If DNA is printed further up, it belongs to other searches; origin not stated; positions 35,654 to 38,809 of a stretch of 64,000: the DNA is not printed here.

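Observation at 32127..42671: Seven-gene, translationally coupled operon of exported heme, propeller and binding proteins with no known pathway assignment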

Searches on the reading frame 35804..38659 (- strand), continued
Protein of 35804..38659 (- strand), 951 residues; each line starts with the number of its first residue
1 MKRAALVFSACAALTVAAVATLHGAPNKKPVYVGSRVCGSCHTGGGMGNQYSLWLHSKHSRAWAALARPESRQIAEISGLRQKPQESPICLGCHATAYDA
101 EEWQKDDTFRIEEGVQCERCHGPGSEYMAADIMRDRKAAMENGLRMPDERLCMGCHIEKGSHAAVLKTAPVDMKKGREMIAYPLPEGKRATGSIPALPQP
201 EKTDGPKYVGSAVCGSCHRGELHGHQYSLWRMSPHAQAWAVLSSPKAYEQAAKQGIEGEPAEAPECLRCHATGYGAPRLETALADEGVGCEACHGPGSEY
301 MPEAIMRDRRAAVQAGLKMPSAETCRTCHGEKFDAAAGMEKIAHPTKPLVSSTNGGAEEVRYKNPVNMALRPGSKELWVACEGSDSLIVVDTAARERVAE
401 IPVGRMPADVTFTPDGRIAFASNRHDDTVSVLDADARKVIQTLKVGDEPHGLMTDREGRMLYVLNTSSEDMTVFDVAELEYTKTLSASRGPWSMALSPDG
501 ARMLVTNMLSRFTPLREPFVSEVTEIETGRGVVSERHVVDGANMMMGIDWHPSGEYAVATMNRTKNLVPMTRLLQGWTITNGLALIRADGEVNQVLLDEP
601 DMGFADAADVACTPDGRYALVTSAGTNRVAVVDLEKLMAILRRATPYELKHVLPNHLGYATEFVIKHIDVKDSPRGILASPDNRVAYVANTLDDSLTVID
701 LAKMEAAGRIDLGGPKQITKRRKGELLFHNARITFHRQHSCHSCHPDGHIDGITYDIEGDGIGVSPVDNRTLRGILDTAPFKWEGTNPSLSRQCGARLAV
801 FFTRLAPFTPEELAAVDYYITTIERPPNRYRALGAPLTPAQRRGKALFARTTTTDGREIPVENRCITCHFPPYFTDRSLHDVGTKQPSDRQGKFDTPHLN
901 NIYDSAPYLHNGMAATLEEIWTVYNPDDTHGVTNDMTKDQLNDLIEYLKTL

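Call 18: find_related_loci(query=window:35804-38659:-, collection=genome_contigs, flank=10000)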
Query window:35804-38659:- (951 aa) in genome_contigs; peptide patterns used: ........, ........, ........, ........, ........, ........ (x = any residue, [..] = any of these).
375 stretches matched a pattern; 356 encode a relative of the query (tblastn E <= 1e-3); the best 80 are kept; 80 distinct loci.
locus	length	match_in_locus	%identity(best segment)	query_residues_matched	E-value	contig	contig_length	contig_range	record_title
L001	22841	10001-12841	71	6-951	0e+0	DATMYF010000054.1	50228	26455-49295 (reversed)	MAG TPA_asm: Bryobacteraceae bacterium isolate SMAG_U13139 k141_73705, whole genome shotgun sequence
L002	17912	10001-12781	71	21-951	0e+0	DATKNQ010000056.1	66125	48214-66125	MAG TPA_asm: Bryobacteraceae bacterium isolate SMAG_U14741 k141_5037546, whole genome shotgun sequence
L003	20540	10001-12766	70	23-951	0e+0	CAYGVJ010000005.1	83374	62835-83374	MAG TPA_asm: uncultured Solibacteraceae bacterium isolate ERP119294_co1_477 genome assembly, contig: NODE_268_length_833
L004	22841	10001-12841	68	3-951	0e+0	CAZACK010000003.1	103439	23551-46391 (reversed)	MAG TPA_asm: uncultured Solibacteraceae bacterium isolate binchicken_co107_188 genome assembly, contig: NODE_435_length_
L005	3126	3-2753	69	28-951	0e+0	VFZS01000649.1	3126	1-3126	MAG: Acidobacteria bacterium isolate K_DeepCast_250m_m1_110 K_DeepCast_250m_m1_110_Ga0194125_10071056, whole genome shot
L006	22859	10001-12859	74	1-951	0e+0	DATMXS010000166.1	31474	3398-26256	MAG TPA_asm: Bryobacteraceae bacterium isolate SMAG_U13126 k141_82232, whole genome shotgun sequence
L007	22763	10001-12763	68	27-951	0e+0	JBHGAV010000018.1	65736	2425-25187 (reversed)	MAG: Bryobacteraceae bacterium isolate SBS.BIN.82 SBSBIN82_contig_18, whole genome shotgun sequence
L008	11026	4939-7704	68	28-951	0e+0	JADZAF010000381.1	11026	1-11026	MAG: Bryobacterales bacterium isolate SJ613 c_000001395621, whole genome shotgun sequence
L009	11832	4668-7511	66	1-951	0e+0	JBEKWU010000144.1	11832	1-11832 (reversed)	MAG: Bryobacteraceae bacterium isolate SPRUCE 635 SPRUCE_635_144, whole genome shotgun sequence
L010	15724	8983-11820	66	1-951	0e+0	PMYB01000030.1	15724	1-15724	MAG: Bryobacterales bacterium isolate fen_178 73.20110800_E2D.16_contig_1916, whole genome shotgun sequence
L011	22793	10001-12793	68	23-951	0e+0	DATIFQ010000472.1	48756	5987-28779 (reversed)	MAG TPA_asm: Bryobacteraceae bacterium isolate SMAG_U16399 k141_2265226, whole genome shotgun sequence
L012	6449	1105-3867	66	28-951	0e+0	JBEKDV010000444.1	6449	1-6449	MAG: Candidatus Solibacter sp. isolate SPRUCE 191 SPRUCE_191_444, whole genome shotgun sequence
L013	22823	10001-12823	65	10-951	0e+0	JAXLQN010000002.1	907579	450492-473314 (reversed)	MAG: Bryobacteraceae bacterium isolate STL-ACI4 C1.176.fa-2, whole genome shotgun sequence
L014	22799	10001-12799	66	16-951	0e+0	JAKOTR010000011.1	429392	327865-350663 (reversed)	MAG: Acidobacteriota bacterium isolate CAAI_maxbin.035 k201_197473, whole genome shotgun sequence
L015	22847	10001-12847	65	1-951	0e+0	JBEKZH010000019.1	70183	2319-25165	MAG: Bryobacteraceae bacterium isolate SPRUCE 694 SPRUCE_694_19, whole genome shotgun sequence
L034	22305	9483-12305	61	14-951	0e+0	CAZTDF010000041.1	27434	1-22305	MAG TPA_asm: uncultured Pirellulales bacterium isolate SRP214966_co5_256 genome assembly, contig: NODE_1165_length_27434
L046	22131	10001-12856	59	1-951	0e+0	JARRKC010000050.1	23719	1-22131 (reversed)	MAG: Acidobacteriota bacterium isolate Spart_036_MAG scaffold_591, whole genome shotgun sequence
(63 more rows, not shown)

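Call 40: search_protein_families(library=pfam, proteins=[L034:19019-20470:-, L034:4321-5451:+, L002:17189-17656:+, L002:5310-5834:-, L046:2202-4328:-, L046:1222-2202:-], max_evalue=0.001)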
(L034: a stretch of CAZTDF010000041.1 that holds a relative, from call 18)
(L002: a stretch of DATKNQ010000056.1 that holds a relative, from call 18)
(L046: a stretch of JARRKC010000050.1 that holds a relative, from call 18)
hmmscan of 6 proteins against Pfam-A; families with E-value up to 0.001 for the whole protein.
L034:19019-20470:- (483 aa): 32 families (the best 25 are shown)
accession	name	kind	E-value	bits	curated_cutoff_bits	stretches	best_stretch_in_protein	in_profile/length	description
PF07719.23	TPR_2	-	1e-55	181.7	27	5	212-243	2-33/34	Tetratricopeptide repeat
PF00515.34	TPR_1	-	8.2e-49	162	27.8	3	213-244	3-34/34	Tetratricopeptide repeat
PF14559.12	TPR_19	-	2.5e-39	133.9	25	5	222-266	2-46/68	Tetratricopeptide repeat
PF13414.12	TPR_11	-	1e-36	124.8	26.8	4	218-259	1-42/42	TPR repeat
PF13181.12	TPR_8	-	2.7e-36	121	25.7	1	213-243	3-33/34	Tetratricopeptide repeat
PF13431.12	TPR_17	-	4.2e-34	114.4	24.4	2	201-231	3-33/34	Tetratricopeptide repeat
PF13428.12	TPR_14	-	1.8e-33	112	23.5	1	213-251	3-41/44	Tetratricopeptide repeat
PF13424.12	TPR_12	-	2.6e-31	108.1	30.1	1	179-240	5-74/77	Tetratricopeptide repeat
PF13432.12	TPR_16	-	1.1e-28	99.7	32.7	2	216-264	2-50/65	Tetratricopeptide repeat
PF12895.13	ANAPC3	-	2.6e-20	72.9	27.2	1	190-264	2-75/82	Anaphase-promoting complex, cyclosome, subunit 3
PF23914.1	TPR_CcmH_CycH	-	5.6e-19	69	42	1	154-240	61-150/158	Cytochrome c-type biogenesis protein H TPR domain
PF13176.12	TPR_7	-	2.4e-17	61.9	27.9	0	303-332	2-33/36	Tetratricopeptide repeat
PF13174.12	TPR_6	-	3.6e-16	59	26.3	0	213-242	2-31/33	Tetratricopeptide repeat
PF13371.12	TPR_9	-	1.7e-15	57.2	35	0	343-403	4-64/73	Tetratricopeptide repeat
PF13374.12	TPR_10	-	6e-12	45.6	27.5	0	302-326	4-28/42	Tetratricopeptide repeat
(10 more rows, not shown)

L034:4321-5451:+ (376 aa): 2 families
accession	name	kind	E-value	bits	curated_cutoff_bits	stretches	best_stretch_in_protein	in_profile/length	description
PF01042.26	Ribonuc_L-PSP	-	8e-13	48.9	27.3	2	261-334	9-78/121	Endoribonuclease L-PSP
PF21168.2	FkbO_Hyg5-like_N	-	0.00031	21.2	27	1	154-224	39-114/122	Chorismatase FkbO/Hyg5-like, N-terminal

L002:17189-17656:+ (155 aa): 1 family
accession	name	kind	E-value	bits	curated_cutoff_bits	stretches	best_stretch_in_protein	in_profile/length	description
PF03551.20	PadR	-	6.9e-17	61.7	27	1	46-121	1-75/75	Transcriptional regulator PadR-like family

L002:5310-5834:- (174 aa): 1 family
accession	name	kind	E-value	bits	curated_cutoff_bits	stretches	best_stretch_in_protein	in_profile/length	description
PF00072.30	Response_reg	-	3.5e-26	92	30.2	1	46-157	1-110/111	Response regulator receiver domain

L046:2202-4328:- (708 aa): 3 families
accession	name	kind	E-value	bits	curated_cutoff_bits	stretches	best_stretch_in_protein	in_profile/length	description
PF20256.3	MoCoBD_2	-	2.8e-50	171.9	27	1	377-643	3-282/283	Molybdopterin cofactor-binding domain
PF02738.23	MoCoBD_1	-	3e-49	167.8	27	1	138-358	14-243/244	Molybdopterin cofactor-binding domain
PF01315.27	Ald_Xan_dh_C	-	2e-15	57.5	31.3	2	30-75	2-47/110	Aldehyde oxidase and xanthine dehydrogenase, a/b hammerhead domain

L046:1222-2202:- (326 aa): 2 families
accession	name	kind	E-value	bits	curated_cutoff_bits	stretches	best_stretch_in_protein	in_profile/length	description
PF00941.27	FAD_binding_5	-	2.6e-38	132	27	1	3-216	2-169/170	FAD binding domain in molybdopterin dehydrogenase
PF03450.22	CO_deh_flav_C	-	1.8e-15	57.3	25.5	1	225-319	3-101/102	CO dehydrogenase flavoprotein C-terminal domain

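Call 48: predict_structure(alignment_id=A1)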
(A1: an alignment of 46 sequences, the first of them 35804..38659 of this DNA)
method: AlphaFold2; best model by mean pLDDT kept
length: 951 residues; sequences in the alignment: 46
mean_pLDDT: 76.1   pTM: 0.72
mean pLDDT of the five models: 76.1, 74.7, 69.8, 60.2, 59.0
residues with pLDDT >= 90: 315; 70-90: 361; 50-70: 107; < 50: 168
segments of 3 or more residues with pLDDT < 50: 23-27, 350-358, 513-516, 565-578, 731-805, 829-831, 870-884, 890-931
pLDDT, mean of each block of 10 residues (from residue 1): 63 71 51 89 85 90 90 78 80 85 87 90 85 83 80 74 77 78 69 84 82 87 85 92 90 90 91 90 91 91 83 89 87 87 67 46 93 96 94 95 94 97 93 97 90 95 88 96 87 93 85 56 91 90 82 95 49 37 87 85 77 97 85 96 90 77 92 90 96 94 95 89 76 39 35 29 34 44 39 41 54 73 59 62 75 74 59 42 51 36 33 34 41 63 62 50
secondary structure, 60 per line:
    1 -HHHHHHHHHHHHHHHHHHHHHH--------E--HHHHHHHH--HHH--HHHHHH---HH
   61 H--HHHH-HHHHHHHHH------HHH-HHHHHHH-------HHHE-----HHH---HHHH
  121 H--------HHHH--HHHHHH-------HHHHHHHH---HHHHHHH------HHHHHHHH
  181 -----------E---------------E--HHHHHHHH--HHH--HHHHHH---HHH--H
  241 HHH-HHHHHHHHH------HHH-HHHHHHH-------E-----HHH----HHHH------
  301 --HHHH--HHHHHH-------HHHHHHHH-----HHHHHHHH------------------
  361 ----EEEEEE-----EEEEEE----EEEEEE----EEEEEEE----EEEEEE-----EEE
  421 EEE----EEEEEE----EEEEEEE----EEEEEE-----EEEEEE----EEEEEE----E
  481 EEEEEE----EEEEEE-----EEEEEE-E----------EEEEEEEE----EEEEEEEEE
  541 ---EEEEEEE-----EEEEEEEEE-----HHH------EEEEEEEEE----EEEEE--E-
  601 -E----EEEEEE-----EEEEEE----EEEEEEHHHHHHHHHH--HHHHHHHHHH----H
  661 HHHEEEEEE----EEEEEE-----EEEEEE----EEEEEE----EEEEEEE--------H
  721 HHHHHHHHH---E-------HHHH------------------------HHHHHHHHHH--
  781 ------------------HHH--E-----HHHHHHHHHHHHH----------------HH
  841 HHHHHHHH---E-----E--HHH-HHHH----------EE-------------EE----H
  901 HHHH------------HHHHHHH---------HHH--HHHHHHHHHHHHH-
elements in order (helices of 4 or more, strands of 3 or more residues): H2-23 H35-42 H50-55 H64-67 H69-77 H88-94 H117-121 H130-133 H136-141 H149-156 H160-166 H173-180 H211-218 H226-231 H240-243 H245-253 H264-270 H291-294 H303-306 H309-314 H322-329 H335-342 E365-370 E376-381 E386-391 E396-402 E407-412 E418-423 E428-433 E438-444 E449-454 E460-465 E470-475 E480-486 E491-496 E502-507 E520-527 E532-540 E544-550 E556-564 E579-587 E592-596 E607-612 E618-623 E628-633 H634-643 H646-655 H660-663 E664-669 E674-679 E685-690 E695-700 E705-711 H720-729 H741-744 H769-778 H810-822 H839-848 H865-868 H900-904 H917-923 H938-950

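Call 52: fold_search(model_id=the predicted structure, library=pdb)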
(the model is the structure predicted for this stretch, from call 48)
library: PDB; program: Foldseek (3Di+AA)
matches with E <= 10: 1848; with E <= 0.001: 1737
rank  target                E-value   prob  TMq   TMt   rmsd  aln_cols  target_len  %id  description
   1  5c2v_B                2.5e-27  1.00  0.34  0.90   2.9       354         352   24  Kuenenia stuttgartiensis Hydrazine Synthase (released 2015-10-14)
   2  1l0q_A                2.4e-20  1.00  0.28  0.66   3.5       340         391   24  Tandem YVTN beta-propeller and PKD domains from an archaeal surface layer protein (released 2002-11-06)
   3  5yzv_B                1.8e-15  1.00  0.27  0.84   2.5       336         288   15  Biophysical and structural characterization of the thermostable WD40 domain of a prokaryotic protein, Thermomonospora  (released 2018-10-03)
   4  8wc4_B                2.4e-15  1.00  0.25  0.68  21.2       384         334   14  Cryo-EM structure of the ZH8651-bound mTAAR1-Gs complex (released 2023-12-27)
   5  5yzv_D                4.4e-15  1.00  0.26  0.82   3.6       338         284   15  Biophysical and structural characterization of the thermostable WD40 domain of a prokaryotic protein, Thermomonospora  (released 2018-10-03)
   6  2co0_C                6.0e-15  1.00  0.27  0.80   4.0       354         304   13  WDR5 and unmodified Histone H3 complex at 2.25 Angstrom (released 2006-07-03)
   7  1jju_B                7.3e-15  1.00  0.25  0.65   5.6       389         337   15  Structure of a Quinohemoprotein Amine Dehydrogenase with a Unique Redox Cofactor and Highly Unusual Crosslinking (released 2001-12-12)
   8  9nct_A                8.0e-15  1.00  0.25  0.76   4.8       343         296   13  Crystal Structure of WDR5 in complex with Triazole-Based Inhibitors (released 2025-08-13)
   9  1gxr_B                8.5e-15  1.00  0.26  0.72  15.3       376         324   12  WD40 Region of Human Groucho/TLE1 (released 2002-06-13)
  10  9hnw_B                1.1e-14  1.00  0.22  0.32  14.1       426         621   12  USP1-UAF1 bound to Lys63-linked diubiquitin (released 2025-02-12)
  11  7rmg_B                1.3e-14  1.00  0.26  0.73   3.6       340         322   12  Substance P bound to active human neurokinin 1 receptor in complex with miniGs/q70 (released 2021-11-03)
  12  8bb4_Q                1.3e-14  1.00  0.26  0.77   4.6       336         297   13  Structure of human WDR5 and pVHL:ElonginC:ElonginB bound to PROTAC with C3 linker (released 2022-11-09)
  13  7big_A                1.3e-14  1.00  0.27  0.84   3.9       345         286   13  Crystal structure of v13WRAP-T, a 7-bladed designer protein (released 2021-09-22)
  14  2cnx_A                1.4e-14  1.00  0.26  0.77   3.8       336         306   14  WDR5 and Histone H3 Lysine 4 dimethyl complex at 2.1 angstrom (released 2006-07-03)
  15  5mwj_A                1.4e-14  1.00  0.26  0.73   4.8       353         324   12  Structure Enabled Discovery of a Stapled Peptide Inhibitor to Target the Oncogenic Transcriptional Repressor TLE1 (released 2017-04-05)
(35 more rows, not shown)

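Call 65: find_encoding_contigs(protein=window:35804-38659:-, flank=1000, max_places=4)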
Protein window:35804-38659:- (951 aa): 23 contigs read that carry it; 4 places shown.
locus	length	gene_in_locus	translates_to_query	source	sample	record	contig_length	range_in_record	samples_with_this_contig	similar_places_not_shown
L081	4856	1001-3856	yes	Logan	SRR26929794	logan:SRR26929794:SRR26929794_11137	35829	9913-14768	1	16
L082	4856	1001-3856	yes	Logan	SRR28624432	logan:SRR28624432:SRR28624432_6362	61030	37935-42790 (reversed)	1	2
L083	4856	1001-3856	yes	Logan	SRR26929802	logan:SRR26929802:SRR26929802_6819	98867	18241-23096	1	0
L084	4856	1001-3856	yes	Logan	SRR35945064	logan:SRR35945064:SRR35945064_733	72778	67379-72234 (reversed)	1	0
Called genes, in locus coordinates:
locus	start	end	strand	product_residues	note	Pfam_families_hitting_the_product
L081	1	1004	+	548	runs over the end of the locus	PF01839:FG-GAP (faint), PF13517:FG-GAP_3, PF07593:UnbV_ASPIC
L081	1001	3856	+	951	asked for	PF13447:Multi-haem_cyto (faint), PF14522:Cytochrome_C7 (faint), PF14537:Cytochrom_c3_2 (faint), PF13435:Cytochrome_C554, PF25174:Beta-prop_THOC3, PF02239:Cytochrom_D1 (weak), PF10282:Lactonase, PF21783:YNCE, +3 more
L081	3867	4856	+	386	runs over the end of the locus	PF07494:Reg_prop (faint)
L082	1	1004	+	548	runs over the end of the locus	PF01839:FG-GAP (faint), PF13517:FG-GAP_3, PF07593:UnbV_ASPIC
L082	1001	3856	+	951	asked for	PF13447:Multi-haem_cyto (faint), PF14522:Cytochrome_C7 (faint), PF14537:Cytochrom_c3_2 (faint), PF13435:Cytochrome_C554, PF25174:Beta-prop_THOC3, PF02239:Cytochrom_D1 (weak), PF10282:Lactonase, PF21783:YNCE, +3 more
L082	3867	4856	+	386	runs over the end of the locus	PF07494:Reg_prop (faint)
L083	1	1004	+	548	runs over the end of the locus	PF01839:FG-GAP (faint), PF13517:FG-GAP_3, PF07593:UnbV_ASPIC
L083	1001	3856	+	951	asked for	PF13447:Multi-haem_cyto (faint), PF14522:Cytochrome_C7 (faint), PF14537:Cytochrom_c3_2 (faint), PF13435:Cytochrome_C554, PF25174:Beta-prop_THOC3, PF02239:Cytochrom_D1 (weak), PF10282:Lactonase, PF21783:YNCE, +3 more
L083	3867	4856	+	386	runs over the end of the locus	PF07494:Reg_prop (faint)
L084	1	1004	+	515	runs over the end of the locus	?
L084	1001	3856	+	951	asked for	PF13447:Multi-haem_cyto (faint), PF14522:Cytochrome_C7 (faint), PF14537:Cytochrom_c3_2 (faint), PF13435:Cytochrome_C554, PF25174:Beta-prop_THOC3, PF02239:Cytochrom_D1 (weak), PF10282:Lactonase, PF21783:YNCE, +3 more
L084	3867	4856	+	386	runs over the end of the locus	PF07494:Reg_prop (faint)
